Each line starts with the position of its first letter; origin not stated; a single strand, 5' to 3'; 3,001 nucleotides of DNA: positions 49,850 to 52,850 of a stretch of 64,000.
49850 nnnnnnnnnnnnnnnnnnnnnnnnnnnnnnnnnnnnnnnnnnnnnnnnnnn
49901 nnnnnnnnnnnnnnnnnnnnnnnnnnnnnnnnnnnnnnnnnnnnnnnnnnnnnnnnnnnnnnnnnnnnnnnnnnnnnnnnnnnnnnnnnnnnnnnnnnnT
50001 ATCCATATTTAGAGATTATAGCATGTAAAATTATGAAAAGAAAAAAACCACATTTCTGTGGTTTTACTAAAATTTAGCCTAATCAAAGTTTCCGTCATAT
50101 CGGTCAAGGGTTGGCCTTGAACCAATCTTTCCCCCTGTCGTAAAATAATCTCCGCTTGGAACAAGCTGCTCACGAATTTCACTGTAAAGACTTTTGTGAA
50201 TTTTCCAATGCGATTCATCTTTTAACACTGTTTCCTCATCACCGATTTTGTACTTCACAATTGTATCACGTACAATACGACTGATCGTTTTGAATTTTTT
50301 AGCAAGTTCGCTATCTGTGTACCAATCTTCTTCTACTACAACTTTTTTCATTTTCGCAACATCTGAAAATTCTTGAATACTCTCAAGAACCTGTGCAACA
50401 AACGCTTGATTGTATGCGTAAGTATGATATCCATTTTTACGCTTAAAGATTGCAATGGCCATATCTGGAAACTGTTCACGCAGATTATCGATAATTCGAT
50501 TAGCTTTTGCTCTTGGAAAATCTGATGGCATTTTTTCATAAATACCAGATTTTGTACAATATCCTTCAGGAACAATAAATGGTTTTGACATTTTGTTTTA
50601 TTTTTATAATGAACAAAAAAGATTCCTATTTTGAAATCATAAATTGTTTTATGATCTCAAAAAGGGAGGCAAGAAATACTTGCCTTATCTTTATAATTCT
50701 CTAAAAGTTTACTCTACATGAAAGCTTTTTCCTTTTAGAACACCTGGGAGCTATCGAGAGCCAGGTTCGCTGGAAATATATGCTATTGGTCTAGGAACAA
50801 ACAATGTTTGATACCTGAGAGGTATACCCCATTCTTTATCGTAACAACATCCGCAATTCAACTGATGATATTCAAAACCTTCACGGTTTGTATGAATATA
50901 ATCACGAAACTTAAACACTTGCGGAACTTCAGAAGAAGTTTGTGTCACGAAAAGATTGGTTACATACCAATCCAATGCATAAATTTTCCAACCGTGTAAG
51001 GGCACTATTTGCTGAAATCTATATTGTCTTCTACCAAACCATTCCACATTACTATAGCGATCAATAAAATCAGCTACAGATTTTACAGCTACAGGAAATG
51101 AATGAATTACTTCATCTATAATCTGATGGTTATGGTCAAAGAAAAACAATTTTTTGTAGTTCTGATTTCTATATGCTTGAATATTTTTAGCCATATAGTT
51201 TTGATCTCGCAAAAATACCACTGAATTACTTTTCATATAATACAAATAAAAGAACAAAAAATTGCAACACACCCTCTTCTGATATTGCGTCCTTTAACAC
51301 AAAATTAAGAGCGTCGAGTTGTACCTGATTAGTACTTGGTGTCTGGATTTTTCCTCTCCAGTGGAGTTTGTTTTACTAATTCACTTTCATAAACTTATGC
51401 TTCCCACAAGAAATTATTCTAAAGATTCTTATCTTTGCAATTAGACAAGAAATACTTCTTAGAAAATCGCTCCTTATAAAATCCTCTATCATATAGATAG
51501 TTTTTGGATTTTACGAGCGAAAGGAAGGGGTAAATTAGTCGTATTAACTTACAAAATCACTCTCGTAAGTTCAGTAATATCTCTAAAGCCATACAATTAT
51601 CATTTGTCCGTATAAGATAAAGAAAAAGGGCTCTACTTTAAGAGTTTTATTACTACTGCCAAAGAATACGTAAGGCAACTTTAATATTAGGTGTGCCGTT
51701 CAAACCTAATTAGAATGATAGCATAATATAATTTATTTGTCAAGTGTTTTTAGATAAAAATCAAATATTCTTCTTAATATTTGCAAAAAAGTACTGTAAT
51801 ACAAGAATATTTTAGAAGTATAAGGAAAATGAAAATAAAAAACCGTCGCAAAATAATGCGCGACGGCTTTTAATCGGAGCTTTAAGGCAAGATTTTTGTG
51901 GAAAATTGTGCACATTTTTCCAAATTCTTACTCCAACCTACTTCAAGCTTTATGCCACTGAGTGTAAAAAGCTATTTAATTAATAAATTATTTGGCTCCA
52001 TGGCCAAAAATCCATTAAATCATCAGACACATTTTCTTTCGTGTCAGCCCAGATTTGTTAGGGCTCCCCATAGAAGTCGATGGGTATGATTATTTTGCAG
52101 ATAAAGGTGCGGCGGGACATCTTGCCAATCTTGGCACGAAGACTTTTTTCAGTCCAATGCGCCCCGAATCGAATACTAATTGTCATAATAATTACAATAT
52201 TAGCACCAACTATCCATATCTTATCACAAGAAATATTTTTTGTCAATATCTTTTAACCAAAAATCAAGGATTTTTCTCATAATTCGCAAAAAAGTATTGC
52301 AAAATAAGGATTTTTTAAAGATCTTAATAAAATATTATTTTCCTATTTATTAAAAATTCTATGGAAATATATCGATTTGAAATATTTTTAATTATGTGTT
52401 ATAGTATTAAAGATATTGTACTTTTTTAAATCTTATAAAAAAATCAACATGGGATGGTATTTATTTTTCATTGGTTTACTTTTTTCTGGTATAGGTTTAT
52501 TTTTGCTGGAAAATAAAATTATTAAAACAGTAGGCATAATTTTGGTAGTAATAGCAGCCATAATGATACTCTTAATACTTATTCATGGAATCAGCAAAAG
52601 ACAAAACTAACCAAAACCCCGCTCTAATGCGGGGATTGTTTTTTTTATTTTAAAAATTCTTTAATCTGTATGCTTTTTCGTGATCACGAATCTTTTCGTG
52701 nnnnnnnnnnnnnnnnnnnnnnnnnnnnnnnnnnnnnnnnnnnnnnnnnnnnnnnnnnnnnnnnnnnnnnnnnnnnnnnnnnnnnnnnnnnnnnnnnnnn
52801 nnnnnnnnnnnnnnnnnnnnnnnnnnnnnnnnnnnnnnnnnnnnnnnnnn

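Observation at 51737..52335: Two ~85-bp imperfect direct repeats (about 73% identical, gapless) each starting with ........, flanking a ~400 bp ORF-free segment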

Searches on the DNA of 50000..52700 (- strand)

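Call 4: search_rna_families(source=window, start=51250, end=52700, threshold=evalue, max_evalue=10, show_alignments=3)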
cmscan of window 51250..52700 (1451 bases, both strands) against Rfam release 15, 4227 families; matches with E-value up to 10: 17.
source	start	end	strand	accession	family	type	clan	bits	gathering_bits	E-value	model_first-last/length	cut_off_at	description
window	51831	51909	-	RF02074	STnc240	Gene; sRNA;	-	27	55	0.2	1-77/77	no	Enterobacterial sRNA STnc240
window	51831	51930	-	RF01485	rli61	Cis-reg;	-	22.9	50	0.24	1-106/106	no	Listeria sRNA rli61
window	51840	51881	+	RF01727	SAM-SAH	Cis-reg; riboswitch;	-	22.6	40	0.024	1-49/49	no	SAM/SAH riboswitch aptamer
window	52605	52686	-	RF02075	STnc230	Gene; sRNA;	-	21.8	50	2.6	1-83/83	no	Enterobacterial sRNA STnc230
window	52583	52656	-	RF00280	SNORD51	Gene; snRNA; snoRNA; CD-box;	CL00054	18.6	50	5.2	1-79/79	no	Small nucleolar RNA SNORD51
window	51837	52028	-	RF01732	asd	Gene; sRNA;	-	18.2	84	0.99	1-146/146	no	MarS sRNA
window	52613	52679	-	RF01393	isrJ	Gene; sRNA;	-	17.8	37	2.4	1-75/75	no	isrJ Hfq binding RNA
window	51769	51875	+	RF00514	His_leader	Cis-reg; leader;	-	17.6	49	5.5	1-126/126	no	Histidine operon leader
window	51784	51899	-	RF01770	rimP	Cis-reg; leader;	-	17.2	47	9.6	1-102/102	no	Gammaprotebacteria rimP leader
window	52535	52642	+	RF00512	Leu_leader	Cis-reg; leader;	-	16.5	50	2.5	1-148/148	no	Leucine operon leader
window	52585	52700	+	RF02864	sRNA_0030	Gene; sRNA;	-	15.9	123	4.2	1-142/165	3'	Enterococcus sRNA 30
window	52578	52663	+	RF02621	BSnc120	Gene; sRNA;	-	15.3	114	6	1-88/88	no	Brucella sRNA 120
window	52537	52644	+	RF00513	Trp_leader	Cis-reg; leader;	-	15.1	41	8.5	1-100/100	no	Tryptophan operon leader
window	52022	52073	-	RF01147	sR12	Gene; snRNA; snoRNA; CD-box;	-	13.4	38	7.5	1-52/52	no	Small nucleolar RNA sR12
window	51343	51373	+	RF02219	ZNRD1-AS1_2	Gene; lncRNA;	-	12.6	60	4.9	1-76/76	no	ZNRD1 antisense RNA 1 conserved region 2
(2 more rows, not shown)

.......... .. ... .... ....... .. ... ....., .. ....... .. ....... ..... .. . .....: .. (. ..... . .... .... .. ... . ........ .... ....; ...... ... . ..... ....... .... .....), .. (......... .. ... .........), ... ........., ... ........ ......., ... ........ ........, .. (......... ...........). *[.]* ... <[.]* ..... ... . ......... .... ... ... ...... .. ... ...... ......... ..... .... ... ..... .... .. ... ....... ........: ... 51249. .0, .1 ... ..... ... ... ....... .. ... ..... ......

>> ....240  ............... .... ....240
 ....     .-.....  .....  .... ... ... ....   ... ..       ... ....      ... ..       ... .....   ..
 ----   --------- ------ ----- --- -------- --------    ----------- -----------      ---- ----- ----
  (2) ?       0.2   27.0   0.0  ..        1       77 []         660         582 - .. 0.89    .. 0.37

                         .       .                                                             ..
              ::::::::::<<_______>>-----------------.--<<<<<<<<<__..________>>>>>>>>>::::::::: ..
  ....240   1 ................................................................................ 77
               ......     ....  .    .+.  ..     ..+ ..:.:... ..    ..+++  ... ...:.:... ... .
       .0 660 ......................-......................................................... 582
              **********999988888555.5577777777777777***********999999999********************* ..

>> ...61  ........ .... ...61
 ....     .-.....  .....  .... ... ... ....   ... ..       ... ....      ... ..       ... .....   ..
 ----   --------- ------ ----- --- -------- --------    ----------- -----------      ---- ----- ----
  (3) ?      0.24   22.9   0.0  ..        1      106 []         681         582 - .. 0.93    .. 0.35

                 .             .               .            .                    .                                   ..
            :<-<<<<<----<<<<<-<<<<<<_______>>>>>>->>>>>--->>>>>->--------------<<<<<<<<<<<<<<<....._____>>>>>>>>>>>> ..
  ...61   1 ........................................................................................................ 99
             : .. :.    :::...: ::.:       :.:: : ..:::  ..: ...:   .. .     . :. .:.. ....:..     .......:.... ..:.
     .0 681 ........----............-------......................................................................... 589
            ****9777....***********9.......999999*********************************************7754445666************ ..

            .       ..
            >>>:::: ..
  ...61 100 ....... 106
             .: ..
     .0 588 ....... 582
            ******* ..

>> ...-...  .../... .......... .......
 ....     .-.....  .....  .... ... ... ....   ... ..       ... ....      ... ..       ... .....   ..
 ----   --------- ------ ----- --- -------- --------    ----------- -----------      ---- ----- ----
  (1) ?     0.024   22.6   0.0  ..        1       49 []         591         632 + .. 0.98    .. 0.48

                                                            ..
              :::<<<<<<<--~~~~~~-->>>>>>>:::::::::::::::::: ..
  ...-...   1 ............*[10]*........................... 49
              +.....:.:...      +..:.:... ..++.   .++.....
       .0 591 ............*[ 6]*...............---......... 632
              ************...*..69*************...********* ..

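Call 25: search_dna_similar(query=window:50000-52700:-, collection=phages, mode=distant, max_evalue=0.001)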
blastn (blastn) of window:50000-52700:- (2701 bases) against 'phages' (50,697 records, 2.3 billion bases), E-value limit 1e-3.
No match.
